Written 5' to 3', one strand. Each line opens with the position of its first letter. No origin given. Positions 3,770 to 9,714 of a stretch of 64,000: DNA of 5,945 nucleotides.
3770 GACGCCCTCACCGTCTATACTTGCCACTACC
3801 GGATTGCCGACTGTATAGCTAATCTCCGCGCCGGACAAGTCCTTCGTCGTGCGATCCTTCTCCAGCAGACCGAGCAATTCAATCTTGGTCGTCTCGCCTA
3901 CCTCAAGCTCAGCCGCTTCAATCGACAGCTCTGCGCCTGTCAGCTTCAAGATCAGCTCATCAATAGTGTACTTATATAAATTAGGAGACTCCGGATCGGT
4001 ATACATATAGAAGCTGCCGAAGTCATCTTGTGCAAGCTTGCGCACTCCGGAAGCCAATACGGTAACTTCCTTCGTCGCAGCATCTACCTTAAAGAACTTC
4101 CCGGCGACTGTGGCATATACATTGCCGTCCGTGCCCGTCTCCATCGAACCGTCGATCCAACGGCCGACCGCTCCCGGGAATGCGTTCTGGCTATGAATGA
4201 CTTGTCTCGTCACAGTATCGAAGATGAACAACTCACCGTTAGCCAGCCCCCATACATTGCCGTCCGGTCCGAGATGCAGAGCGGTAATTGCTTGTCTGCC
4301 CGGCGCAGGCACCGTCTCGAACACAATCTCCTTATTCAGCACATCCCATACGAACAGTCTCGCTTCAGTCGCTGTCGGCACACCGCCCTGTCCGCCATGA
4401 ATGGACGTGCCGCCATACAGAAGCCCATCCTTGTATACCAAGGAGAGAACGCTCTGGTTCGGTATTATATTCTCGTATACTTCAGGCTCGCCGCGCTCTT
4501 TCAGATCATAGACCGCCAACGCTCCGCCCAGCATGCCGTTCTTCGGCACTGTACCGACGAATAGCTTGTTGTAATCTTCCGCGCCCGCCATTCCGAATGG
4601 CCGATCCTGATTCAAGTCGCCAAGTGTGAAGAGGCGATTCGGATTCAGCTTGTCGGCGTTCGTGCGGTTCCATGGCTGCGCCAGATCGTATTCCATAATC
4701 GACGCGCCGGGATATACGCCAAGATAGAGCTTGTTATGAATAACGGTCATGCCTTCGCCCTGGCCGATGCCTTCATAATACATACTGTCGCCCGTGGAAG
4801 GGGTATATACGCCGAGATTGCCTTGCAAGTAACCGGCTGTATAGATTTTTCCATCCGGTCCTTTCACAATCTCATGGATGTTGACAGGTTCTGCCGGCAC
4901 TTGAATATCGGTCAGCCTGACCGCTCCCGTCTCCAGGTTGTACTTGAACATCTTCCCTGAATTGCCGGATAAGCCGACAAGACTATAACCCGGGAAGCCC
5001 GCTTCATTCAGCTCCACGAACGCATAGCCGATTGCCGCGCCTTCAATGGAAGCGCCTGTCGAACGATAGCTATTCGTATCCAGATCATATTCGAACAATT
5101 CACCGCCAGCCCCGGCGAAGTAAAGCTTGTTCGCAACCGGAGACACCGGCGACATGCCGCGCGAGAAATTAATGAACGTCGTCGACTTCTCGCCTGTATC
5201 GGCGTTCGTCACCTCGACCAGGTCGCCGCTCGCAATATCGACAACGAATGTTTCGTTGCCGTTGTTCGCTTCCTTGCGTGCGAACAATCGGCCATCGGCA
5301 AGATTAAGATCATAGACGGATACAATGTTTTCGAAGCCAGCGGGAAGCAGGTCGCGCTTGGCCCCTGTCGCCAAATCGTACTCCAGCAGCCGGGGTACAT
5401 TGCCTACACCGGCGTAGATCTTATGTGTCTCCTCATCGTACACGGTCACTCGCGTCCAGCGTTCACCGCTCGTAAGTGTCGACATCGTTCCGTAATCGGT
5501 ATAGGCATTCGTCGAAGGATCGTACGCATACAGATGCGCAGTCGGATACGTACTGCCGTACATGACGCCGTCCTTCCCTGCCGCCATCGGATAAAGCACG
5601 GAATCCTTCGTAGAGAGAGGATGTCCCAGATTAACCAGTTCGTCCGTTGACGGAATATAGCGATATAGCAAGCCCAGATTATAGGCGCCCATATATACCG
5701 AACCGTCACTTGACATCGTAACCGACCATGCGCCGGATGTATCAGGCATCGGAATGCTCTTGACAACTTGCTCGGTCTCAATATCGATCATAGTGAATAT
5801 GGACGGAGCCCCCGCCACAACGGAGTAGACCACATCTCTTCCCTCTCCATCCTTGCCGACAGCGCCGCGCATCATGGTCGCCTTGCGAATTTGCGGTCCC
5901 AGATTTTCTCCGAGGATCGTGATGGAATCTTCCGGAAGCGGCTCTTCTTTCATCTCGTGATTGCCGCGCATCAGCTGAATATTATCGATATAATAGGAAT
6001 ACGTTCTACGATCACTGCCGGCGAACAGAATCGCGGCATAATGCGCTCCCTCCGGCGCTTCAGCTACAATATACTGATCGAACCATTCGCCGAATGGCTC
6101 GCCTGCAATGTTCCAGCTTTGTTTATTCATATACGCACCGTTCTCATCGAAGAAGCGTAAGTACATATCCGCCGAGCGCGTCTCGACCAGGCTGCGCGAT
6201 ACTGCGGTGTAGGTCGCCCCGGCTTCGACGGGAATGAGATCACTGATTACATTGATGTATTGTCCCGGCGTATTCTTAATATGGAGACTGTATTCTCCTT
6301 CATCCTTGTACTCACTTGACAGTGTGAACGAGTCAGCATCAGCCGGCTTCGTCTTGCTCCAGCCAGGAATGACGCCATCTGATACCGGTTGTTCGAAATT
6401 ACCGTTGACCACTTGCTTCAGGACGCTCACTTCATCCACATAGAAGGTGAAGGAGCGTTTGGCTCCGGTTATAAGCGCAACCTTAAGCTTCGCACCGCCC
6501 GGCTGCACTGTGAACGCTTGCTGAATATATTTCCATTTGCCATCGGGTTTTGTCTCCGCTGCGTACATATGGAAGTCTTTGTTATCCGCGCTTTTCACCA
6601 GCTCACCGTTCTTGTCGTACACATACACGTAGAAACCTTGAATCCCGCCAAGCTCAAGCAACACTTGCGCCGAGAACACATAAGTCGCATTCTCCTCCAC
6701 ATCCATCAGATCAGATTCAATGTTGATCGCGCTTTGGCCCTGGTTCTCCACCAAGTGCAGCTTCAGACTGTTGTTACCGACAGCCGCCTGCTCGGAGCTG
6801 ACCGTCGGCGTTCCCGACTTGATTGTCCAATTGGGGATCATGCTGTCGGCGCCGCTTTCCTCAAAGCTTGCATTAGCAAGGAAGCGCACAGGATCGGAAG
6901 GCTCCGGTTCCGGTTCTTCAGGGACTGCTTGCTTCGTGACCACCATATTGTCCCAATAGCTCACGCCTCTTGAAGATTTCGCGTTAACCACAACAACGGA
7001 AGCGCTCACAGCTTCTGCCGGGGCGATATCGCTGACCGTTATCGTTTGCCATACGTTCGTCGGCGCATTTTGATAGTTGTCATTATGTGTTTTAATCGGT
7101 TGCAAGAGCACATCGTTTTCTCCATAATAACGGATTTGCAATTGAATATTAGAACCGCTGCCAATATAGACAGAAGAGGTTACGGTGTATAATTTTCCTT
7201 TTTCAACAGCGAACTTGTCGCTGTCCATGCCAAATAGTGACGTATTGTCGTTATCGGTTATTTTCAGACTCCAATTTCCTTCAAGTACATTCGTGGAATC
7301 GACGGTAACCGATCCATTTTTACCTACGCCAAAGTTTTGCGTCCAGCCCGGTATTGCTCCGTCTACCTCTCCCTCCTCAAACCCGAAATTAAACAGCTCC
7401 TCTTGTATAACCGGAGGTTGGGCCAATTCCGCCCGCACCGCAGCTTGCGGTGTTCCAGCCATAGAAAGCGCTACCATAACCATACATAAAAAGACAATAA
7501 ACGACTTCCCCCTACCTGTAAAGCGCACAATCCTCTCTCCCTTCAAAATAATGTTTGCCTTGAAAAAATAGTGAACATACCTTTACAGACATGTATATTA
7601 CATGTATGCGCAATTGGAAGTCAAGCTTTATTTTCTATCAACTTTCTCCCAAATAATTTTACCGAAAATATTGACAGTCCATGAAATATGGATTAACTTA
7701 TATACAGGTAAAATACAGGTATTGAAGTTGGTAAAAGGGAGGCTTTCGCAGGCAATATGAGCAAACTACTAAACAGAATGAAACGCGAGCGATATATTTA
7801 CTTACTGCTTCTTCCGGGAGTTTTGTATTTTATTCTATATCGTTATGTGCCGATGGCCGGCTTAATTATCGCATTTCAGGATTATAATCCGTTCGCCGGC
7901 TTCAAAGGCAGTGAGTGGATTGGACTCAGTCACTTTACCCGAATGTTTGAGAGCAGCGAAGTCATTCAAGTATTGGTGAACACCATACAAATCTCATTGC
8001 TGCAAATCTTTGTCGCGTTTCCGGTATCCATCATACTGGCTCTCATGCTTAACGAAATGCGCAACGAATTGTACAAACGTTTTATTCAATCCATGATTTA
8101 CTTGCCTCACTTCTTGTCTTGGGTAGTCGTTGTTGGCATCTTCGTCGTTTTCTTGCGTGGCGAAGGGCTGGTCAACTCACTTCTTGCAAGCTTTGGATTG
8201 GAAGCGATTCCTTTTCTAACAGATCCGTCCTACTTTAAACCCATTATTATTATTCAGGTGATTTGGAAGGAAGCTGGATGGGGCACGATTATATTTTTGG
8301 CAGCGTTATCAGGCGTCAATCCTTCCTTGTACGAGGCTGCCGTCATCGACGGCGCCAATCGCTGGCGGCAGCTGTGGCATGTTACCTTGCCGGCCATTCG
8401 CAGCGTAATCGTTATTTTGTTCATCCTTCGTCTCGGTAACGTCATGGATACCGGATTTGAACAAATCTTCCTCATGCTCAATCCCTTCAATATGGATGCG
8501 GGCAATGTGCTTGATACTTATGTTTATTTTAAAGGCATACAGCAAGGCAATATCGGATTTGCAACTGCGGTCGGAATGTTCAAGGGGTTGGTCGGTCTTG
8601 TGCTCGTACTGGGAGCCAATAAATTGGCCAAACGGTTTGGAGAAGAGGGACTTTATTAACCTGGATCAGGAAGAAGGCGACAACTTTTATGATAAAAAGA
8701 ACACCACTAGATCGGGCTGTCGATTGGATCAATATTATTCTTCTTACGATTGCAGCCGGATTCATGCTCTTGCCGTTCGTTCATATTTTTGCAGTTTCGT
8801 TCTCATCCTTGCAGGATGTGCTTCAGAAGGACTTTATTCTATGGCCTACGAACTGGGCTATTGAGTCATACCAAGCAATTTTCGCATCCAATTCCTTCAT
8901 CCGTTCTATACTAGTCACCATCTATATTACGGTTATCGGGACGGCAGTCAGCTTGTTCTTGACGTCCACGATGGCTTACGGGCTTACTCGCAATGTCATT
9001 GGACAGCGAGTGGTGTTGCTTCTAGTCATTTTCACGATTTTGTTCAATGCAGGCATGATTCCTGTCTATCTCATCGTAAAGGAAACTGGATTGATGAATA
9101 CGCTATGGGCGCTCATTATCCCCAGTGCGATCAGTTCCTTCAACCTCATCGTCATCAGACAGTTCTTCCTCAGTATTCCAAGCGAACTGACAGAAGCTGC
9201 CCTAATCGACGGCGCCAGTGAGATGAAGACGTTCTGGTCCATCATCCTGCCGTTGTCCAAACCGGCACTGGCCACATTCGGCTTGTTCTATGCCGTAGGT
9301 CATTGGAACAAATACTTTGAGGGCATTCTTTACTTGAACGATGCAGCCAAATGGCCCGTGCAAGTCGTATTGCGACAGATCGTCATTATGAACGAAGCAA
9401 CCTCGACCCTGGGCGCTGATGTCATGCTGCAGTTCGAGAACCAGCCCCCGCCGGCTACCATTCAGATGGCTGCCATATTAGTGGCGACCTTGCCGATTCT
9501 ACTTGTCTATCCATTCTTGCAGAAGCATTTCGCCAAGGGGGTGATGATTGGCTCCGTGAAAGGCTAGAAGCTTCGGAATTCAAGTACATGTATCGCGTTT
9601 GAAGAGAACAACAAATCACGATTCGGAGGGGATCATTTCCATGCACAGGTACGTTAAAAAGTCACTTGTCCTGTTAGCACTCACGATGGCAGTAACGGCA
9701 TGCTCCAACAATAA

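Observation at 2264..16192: Paralogous beta-propeller pair (one giant and S-layer-anchored, one cytoplasmic) in a sugar-uptake locus that has no recognisable glycoside hydrolase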

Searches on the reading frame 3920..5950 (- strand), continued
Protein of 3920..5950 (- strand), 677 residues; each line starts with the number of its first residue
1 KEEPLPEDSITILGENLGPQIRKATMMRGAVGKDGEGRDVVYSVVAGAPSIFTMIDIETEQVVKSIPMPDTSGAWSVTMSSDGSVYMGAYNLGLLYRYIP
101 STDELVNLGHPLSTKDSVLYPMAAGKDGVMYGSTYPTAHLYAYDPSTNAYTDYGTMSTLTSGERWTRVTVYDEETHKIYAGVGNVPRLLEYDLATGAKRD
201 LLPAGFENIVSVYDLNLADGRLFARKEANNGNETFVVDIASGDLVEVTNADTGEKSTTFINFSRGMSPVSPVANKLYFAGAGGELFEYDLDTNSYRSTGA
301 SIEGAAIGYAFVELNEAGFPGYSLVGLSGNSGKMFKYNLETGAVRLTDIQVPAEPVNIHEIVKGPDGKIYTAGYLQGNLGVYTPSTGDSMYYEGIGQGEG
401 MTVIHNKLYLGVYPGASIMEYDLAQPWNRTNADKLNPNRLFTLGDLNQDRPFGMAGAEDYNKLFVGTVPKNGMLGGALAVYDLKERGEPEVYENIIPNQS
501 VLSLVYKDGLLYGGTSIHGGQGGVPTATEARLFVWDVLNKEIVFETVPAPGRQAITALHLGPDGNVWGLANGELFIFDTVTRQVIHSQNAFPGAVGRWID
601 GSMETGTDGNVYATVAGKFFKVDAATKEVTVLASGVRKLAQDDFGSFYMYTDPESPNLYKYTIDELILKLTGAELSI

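Call 92: search_solved_structures(query=A3, max_evalue=10)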
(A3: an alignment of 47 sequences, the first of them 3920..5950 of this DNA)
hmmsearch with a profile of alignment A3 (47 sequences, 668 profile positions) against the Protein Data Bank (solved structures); distinct sequences matched with E-value up to 10: 45.
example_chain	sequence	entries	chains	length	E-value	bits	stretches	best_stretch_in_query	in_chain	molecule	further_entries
3ott_A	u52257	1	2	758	6.2e-09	37.7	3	292-398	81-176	Two-component system sensor histidine kinase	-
3va6_A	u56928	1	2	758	6.2e-09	37.7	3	292-398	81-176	Two-component system sensor histidine kinase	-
6tjc_A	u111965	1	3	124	1.3e-05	26.8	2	102-166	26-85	Cake3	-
3v9f_A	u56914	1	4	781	1.3e-05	26.7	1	85-200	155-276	Two-component system sensor histidine kinase/response regulator, hybrid (One-component sys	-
6g6o_A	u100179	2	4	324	4.3e-05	25.1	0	553-606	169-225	Ika8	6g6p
9m58_A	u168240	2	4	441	0.00093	20.6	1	95-221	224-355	Superoxide dismutase (SodC), Cu-Zn family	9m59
6tjb_A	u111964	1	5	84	0.0028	19.1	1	102-164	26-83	Cake2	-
9p3f_A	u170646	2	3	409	0.0061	17.9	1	54-122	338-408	Rv3035, BamB-like protein binding protein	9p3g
5c2m_A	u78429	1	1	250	0.0089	17.4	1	564-632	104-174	Predicted protein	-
6g6q_A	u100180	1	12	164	0.0089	17.4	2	553-608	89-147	Ika4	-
1jmx_B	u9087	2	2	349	0.015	16.7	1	63-159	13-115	Amine Dehydrogenase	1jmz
1rwi_B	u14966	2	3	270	0.017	16.4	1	87-162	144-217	Serine/threonine-protein kinase pknD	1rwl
7mq8_LN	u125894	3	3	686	0.027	15.8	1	485-615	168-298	U3 small nucleolar RNA-associated protein 4 homolog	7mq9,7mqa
5yzv_A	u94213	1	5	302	0.033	15.5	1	97-264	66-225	Probable serine/threonine-protein kinase PkwA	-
4hw6_A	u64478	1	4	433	0.041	15.2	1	247-356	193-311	hypothetical protein, IPT/TIG domain protein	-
3pe7_A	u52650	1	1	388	0.17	13.2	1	246-322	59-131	Oligogalacturonate lyase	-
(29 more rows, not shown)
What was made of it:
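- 3932..5932 (-): Extracellular tandem double beta-propeller (giant aa about 539-1205), paralogous to the 625-aa protein over its whole length. Profile hit to HTCS sensor 3ott/3va6, E 6e-9 (call 92).
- On Virginiamycin B lyase (Vgb) / SMP-30-gluconolactonase-type propeller hydrolases: Regucalcin E 0.28 (call 92).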

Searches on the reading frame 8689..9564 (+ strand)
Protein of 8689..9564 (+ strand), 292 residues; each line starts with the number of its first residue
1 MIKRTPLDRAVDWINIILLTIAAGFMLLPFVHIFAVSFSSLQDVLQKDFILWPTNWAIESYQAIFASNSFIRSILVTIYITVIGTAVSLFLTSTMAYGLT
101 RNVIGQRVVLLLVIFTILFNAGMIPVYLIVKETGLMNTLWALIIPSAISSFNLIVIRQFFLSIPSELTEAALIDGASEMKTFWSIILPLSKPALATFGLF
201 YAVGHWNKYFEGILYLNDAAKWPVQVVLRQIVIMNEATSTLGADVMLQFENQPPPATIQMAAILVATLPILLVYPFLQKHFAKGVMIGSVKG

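Call 7: search_protein_families(library=pfam, proteins=[window:8689-9564:+], max_evalue=0.001)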
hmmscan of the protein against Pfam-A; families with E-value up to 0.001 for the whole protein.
window:8689-9564:+ (292 aa): 1 family
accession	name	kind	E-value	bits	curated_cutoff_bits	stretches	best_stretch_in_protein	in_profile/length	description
PF00528.27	BPD_transp_1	-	1.2e-12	48.3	26.4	1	68-285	13-182/184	Binding-protein-dependent transport system inner membrane component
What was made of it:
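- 8689..9567 (+): ABC permease B (BPD_transp_1). Pfam E 1.2e-12 (call 7).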
